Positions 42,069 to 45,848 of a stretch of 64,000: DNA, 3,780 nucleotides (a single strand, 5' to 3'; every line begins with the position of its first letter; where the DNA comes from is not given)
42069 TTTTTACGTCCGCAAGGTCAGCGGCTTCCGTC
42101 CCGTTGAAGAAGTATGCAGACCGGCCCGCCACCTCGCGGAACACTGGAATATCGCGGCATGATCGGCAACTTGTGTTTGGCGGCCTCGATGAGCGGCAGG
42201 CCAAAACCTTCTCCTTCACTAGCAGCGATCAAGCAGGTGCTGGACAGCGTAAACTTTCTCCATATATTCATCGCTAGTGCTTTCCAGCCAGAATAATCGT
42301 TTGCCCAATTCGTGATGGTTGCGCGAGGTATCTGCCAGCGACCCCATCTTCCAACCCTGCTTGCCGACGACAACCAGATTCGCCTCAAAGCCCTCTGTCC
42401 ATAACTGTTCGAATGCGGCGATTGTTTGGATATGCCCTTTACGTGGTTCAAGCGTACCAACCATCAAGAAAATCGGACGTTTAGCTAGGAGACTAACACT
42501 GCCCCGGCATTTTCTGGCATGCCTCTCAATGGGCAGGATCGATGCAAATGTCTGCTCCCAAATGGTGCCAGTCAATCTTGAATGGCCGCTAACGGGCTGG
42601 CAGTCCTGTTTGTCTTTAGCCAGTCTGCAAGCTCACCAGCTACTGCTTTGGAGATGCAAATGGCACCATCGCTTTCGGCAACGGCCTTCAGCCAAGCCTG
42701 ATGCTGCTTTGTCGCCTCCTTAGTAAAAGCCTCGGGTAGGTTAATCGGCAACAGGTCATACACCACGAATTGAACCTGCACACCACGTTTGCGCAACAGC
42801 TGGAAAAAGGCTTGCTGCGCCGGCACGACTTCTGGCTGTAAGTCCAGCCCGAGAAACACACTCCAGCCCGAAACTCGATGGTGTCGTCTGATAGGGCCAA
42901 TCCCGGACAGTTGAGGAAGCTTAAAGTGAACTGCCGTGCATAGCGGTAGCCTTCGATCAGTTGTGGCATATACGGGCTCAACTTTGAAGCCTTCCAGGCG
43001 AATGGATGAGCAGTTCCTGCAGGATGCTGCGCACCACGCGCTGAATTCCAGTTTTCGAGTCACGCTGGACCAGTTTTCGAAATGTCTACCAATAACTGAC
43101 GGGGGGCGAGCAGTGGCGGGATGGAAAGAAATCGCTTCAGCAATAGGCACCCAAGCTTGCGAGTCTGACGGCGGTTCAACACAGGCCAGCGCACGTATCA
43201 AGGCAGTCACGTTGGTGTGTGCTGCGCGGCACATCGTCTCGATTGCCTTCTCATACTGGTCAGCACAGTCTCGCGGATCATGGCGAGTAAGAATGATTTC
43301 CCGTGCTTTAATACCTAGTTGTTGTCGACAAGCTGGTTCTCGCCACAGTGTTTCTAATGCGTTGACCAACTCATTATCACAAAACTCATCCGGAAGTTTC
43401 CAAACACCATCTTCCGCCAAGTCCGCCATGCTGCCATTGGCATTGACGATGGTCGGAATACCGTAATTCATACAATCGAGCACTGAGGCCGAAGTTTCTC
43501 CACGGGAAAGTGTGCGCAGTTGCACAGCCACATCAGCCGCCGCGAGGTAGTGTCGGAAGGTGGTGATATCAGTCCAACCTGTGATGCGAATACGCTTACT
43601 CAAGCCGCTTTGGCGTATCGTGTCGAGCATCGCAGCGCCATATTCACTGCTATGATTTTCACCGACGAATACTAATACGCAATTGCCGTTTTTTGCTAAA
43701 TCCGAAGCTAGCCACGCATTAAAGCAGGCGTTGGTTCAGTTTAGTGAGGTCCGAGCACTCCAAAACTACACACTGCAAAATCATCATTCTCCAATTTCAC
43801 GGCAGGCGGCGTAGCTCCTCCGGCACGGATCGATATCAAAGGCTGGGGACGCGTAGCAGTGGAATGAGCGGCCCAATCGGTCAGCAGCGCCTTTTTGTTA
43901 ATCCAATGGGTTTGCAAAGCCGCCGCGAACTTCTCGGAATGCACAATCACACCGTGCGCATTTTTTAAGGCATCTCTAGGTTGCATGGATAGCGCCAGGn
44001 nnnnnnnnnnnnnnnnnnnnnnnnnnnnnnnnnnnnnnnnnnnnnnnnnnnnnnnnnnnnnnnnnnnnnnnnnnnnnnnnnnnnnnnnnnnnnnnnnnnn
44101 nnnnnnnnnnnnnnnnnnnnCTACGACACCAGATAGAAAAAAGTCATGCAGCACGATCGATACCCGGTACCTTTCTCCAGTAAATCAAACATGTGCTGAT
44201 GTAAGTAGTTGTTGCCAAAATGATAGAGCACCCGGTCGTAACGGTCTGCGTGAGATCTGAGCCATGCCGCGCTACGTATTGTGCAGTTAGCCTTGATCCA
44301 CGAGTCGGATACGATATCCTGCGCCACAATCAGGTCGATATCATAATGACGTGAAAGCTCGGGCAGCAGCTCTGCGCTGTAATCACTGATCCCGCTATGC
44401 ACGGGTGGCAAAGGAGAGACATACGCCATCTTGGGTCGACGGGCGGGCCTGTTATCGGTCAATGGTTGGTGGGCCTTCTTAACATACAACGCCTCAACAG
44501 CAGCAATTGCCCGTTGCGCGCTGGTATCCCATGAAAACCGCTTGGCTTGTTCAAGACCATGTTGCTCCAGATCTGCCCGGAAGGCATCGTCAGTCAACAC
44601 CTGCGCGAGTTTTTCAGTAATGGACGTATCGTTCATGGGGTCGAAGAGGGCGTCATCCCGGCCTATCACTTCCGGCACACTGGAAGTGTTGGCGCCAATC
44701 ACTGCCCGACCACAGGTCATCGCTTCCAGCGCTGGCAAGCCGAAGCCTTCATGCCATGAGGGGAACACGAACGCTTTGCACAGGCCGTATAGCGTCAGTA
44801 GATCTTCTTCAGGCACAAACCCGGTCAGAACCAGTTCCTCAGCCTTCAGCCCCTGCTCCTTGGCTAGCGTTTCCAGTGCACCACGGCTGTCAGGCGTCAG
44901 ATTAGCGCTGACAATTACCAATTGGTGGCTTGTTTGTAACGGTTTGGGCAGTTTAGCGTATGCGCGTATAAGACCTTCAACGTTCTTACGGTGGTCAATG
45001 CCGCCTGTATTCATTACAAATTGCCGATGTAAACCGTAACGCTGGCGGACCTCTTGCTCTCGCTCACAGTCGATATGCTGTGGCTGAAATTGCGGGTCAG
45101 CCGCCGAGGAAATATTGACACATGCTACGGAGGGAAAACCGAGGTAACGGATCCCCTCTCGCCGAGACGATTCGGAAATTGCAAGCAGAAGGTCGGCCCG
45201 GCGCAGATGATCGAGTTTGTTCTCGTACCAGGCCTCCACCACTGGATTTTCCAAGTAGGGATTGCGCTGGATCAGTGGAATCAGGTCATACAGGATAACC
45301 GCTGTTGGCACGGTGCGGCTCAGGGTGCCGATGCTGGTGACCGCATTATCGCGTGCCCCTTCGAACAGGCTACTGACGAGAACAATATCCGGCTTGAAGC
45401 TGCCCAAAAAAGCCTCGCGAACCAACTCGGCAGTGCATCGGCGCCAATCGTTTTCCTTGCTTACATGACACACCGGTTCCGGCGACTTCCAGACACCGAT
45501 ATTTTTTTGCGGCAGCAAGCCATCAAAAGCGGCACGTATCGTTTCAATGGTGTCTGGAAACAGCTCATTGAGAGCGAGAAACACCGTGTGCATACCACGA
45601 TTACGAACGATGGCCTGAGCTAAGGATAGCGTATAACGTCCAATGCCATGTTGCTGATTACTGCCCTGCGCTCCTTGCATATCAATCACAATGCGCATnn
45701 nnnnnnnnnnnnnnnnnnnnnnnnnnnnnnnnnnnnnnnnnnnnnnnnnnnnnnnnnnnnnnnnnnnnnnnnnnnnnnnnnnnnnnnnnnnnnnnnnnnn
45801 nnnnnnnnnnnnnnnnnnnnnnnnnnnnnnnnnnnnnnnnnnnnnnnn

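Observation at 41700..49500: GC-richer block of ABC-transporter-dependent O-polysaccharide genes undergoing decay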

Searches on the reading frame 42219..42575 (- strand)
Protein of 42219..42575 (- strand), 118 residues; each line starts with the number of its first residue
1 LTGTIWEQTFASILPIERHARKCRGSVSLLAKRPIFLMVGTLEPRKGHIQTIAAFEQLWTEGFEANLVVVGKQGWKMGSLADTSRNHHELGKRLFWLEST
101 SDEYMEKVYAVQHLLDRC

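Call 6: search_protein_families(library=pfam, proteins=[window:42219-42575:-], max_evalue=0.01)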
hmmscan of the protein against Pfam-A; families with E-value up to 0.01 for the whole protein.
window:42219-42575:- (118 aa): 2 families
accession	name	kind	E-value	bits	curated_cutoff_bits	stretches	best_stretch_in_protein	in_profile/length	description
PF00534.26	Glycos_transf_1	-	3.6e-09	36.8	26.4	1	31-110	13-91/172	Glycosyl transferases group 1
PF13692.12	Glyco_trans_1_4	-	0.00017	22.3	27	1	33-110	1-75/142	Glycosyl transferases group 1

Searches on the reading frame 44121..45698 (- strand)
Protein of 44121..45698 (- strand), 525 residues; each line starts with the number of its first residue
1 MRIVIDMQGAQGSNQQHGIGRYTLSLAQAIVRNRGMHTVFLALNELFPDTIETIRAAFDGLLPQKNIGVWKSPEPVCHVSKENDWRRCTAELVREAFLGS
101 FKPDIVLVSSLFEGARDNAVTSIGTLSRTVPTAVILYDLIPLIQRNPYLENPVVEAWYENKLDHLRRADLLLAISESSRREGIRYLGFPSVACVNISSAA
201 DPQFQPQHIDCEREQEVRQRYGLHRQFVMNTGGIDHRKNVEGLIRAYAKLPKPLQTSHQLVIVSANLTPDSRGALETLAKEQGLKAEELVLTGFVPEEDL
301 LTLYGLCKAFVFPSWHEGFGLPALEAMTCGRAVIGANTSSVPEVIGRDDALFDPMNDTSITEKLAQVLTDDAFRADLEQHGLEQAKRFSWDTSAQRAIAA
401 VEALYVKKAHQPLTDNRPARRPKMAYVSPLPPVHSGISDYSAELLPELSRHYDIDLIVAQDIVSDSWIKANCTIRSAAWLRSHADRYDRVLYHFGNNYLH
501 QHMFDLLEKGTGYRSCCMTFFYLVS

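Call 6: search_protein_families(library=pfam, proteins=[window:44121-45698:-], max_evalue=0.01)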
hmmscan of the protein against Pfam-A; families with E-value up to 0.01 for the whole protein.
window:44121-45698:- (525 aa): 5 families
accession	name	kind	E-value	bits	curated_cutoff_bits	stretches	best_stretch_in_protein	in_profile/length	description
PF00534.26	Glycos_transf_1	-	6.8e-28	97.8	26.4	1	225-381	15-169/172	Glycosyl transferases group 1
PF13692.12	Glyco_trans_1_4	-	7.6e-22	78.5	27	1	228-370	4-142/142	Glycosyl transferases group 1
PF20706.3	GT4-conflict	-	1.1e-07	31.6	26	1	165-348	144-323/385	Family 4 Glycosyltransferase in conflict systems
PF13579.12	Glyco_trans_4_4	-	6.7e-05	23.7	29.7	1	18-191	2-150/158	Glycosyl transferase 4-like domain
PF13439.12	Glyco_transf_4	-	6.7e-05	23.4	28.5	1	18-190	3-156/170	Glycosyltransferase Family 4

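Call 8: find_encoding_contigs(protein=window:44121-45698:-, flank=10000, max_places=10)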
Protein window:44121-45698:- (525 aa): no gene with exactly this product is on record in the collection.

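Call 9: find_homologous_proteins(query=window:44121-45698:-)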
Query window:44121-45698:- (525 aa): 2662 proteins with E <= 0.001 among 8000 candidates; the best 120 are listed.
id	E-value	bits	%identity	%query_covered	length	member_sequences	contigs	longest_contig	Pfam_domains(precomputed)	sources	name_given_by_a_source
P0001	0.0e+0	1076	93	98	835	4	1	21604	PF00534.27,PF13579.13,PF13524.13,PF13439.13,PF20706.4,PF13692.13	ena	-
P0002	1.3e-259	880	76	98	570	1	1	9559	PF00534.27,PF13439.13,PF20706.4,PF13692.13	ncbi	ncbi:MAG: glycosyltransferase, partial [Methylococcaceae bacterium]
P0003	1.5e-207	708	62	98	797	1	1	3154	PF00534.27,PF20706.4,PF13692.13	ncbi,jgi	jgi:glycosyltransferase involved in cell wall biosynthesis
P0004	2.3e-205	701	62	100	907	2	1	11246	PF00534.27,PF13579.13,PF13524.13,PF13439.13,PF20706.4,PF13692.13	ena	-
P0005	2.3e-200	685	59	98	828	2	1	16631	PF00534.27,PF13439.13,PF20706.4,PF13692.13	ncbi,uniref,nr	ncbi:glycosyltransferase [Ferroacidibacillus organovorans]|uniref:glycosyltransferase n=1 Tax=Ferroa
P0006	7.8e-200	683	60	98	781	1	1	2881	PF00534.27,PF13524.13,PF20706.4,PF13692.13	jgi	jgi:glycosyltransferase involved in cell wall biosynthesis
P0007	4.4e-198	677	60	98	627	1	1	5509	PF00534.27,PF13439.13,PF20706.4,PF13692.13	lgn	-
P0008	1.1e-197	676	60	98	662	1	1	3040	PF00534.27,PF13524.13,PF13439.13,PF20706.4,PF13692.13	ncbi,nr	ncbi:MAG: glycosyltransferase, partial [Methanothrix sp.]|nr:glycosyltransferase [Methanothrix sp.]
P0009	1.5e-197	675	60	98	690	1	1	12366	PF00534.27,PF13524.13,PF20706.4,PF13692.13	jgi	jgi:glycosyltransferase involved in cell wall biosynthesis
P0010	3.2e-197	674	61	98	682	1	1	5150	PF00534.27,PF13524.13,PF13439.13,PF20706.4,PF13692.13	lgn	-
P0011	9.7e-195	666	61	98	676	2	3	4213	PF00534.27,PF13439.13,PF20706.4,PF13692.13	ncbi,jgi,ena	jgi:glycosyltransferase involved in cell wall biosynthesis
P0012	2.7e-193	661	60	98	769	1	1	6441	PF00534.27,PF13524.13,PF20706.4,PF13692.13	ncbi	ncbi:MAG: glycosyltransferase, partial [Pseudomonadota bacterium]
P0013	6.4e-193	660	59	98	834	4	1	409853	PF00534.27,PF13579.13,PF13524.13,PF13439.13,PF20706.4,PF13692.13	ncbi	ncbi:glycosyltransferase, partial [Acidithiobacillus thiooxidans]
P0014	8.0e-193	660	59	98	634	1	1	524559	PF00534.27,PF13579.13,PF13524.13,PF13439.13,PF20706.4,PF13692.13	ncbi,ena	-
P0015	1.3e-191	656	60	98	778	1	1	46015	PF00534.27,PF13579.13,PF13524.13,PF13439.13,PF20706.4,PF13692.13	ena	-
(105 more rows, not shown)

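Call 10: find_encoding_contigs(protein=P0001, flank=10000, max_places=6)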
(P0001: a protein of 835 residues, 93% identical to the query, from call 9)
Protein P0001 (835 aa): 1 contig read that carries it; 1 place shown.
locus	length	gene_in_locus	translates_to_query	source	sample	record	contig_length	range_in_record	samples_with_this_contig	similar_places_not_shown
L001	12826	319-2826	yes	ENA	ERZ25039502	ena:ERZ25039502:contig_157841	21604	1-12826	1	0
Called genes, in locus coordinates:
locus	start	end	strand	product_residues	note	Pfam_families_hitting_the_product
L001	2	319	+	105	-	?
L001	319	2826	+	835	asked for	PF13439:Glyco_transf_4 (faint), PF13579:Glyco_trans_4_4 (weak), PF20706:GT4-conflict (weak), PF00534:Glycos_transf_1, PF13692:Glyco_trans_1_4, PF13524:Glyco_trans_1_2 (faint), PF00534:Glycos_transf_1, PF13692:Glyco_trans_1_4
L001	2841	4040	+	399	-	PF20706:GT4-conflict (weak), PF00534:Glycos_transf_1, PF13692:Glyco_trans_1_4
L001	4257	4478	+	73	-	-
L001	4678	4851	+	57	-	-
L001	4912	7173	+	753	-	-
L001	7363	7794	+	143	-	PF00483:NTP_transferase, PF12804:NTP_transf_3 (weak)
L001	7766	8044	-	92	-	-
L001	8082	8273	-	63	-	-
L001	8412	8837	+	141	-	PF01370:Epimerase, PF02719:Polysacc_synt_2 (weak), PF07993:NAD_binding_4 (faint), PF16363:GDP_Man_Dehyd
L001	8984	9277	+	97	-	-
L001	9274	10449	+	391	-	PF01041:DegT_DnrJ_EryC1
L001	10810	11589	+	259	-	PF03328:HpcH_HpaI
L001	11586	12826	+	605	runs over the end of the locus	PF02776:TPP_enzyme_N, PF00205:TPP_enzyme_M, PF02775:TPP_enzyme_C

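Call 12: find_related_loci(query=P0001, collection=genome_contigs, flank=10000)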
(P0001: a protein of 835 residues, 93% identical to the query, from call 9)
Query P0001 (835 aa) in genome_contigs; peptide patterns used: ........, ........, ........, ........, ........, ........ (x = any residue, [..] = any of these).
569 stretches matched a pattern; 519 encode a relative of the query (tblastn E <= 1e-3); the best 80 are kept; 80 distinct loci.
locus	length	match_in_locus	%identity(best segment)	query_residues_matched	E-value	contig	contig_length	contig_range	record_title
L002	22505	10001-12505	71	1-835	0e+0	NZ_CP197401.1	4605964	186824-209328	Methylobacter sp. sgz302048 chromosome, complete genome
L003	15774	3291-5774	71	1-829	0e+0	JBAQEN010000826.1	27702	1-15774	MAG: Methylococcaceae bacterium isolate MFD12017_ilm_asm_bin25 k127_18222, whole genome shotgun sequence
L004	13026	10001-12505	69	1-835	0e+0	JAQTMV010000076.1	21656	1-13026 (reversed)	MAG: Methylococcales bacterium isolate STA_49 NODE_4558_length_21656_cov_4.428027_Sandtown_A, whole genome shotgun seque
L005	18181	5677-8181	65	1-835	0e+0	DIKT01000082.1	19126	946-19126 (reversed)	MAG TPA_asm: Desulfobulbaceae bacterium UBA5611 UBA5611_contig_34770, whole genome shotgun sequence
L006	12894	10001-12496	65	1-832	0e+0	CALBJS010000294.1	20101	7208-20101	MAG TPA_asm: uncultured Peptococcaceae bacterium isolate SRR1562003_bin.80_CONCOCT_v1.1_MAG genome assembly, contig: ERZ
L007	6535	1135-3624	64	1-833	0e+0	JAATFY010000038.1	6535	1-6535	MAG: Rhodospirillales bacterium isolate bin_270 k141_6873457, whole genome shotgun sequence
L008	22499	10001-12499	65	1-833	0e+0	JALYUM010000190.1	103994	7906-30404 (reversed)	MAG: Pseudomonadota bacterium isolate LAG bin17 SD1463-65_k127_88077, whole genome shotgun sequence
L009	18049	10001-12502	64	1-835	0e+0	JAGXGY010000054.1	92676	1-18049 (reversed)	MAG: Methylobacter sp. isolate LH_M5 k141_1232232, whole genome shotgun sequence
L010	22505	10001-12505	62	1-835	0e+0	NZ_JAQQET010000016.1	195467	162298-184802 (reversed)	Paraburkholderia sediminicola strain RL18-120-BIB-A 16, whole genome shotgun sequence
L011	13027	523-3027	64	1-835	0e+0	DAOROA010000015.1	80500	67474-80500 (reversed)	MAG TPA_asm: Candidatus Competibacter sp. isolate AMR_MDS_5433 NODE_202_length_80500_cov_8.715023, whole genome shotgun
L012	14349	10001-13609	62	1-833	0e+0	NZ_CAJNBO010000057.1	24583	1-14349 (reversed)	Paraburkholderia nemoris strain LMG 31836 isolate LMG 31836, whole genome shotgun sequence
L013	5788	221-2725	61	1-835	0e+0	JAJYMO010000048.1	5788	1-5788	MAG: Proteobacteria bacterium isolate DBS2-4.bin140 NODE_25040_length_5788_cov_20.7559, whole genome shotgun sequence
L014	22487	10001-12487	61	1-831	0e+0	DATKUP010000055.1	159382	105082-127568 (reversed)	MAG TPA_asm: Thiobacillus sp. isolate SMAG_U14110 k141_2321444, whole genome shotgun sequence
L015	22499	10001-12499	60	1-835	0e+0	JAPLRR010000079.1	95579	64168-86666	MAG: Methylococcales bacterium isolate LacPavin_0920_WC57_MAG_48_27 LacPavin_0920_WC57_scaffold_170248, whole genome sho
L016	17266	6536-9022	61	1-829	0e+0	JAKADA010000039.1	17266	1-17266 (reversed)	MAG: Bacillota bacterium isolate WH4.bin38 NODE_2717_length_17266_cov_3.453410, whole genome shotgun sequence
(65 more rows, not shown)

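Call 61: search_protein_families(library=pfam, proteins=[L001:4912-7173:+], max_evalue=0.01)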
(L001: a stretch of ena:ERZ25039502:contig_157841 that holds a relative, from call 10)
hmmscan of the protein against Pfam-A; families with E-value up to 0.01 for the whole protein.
L001:4912-7173:+ (753 aa): 0 families
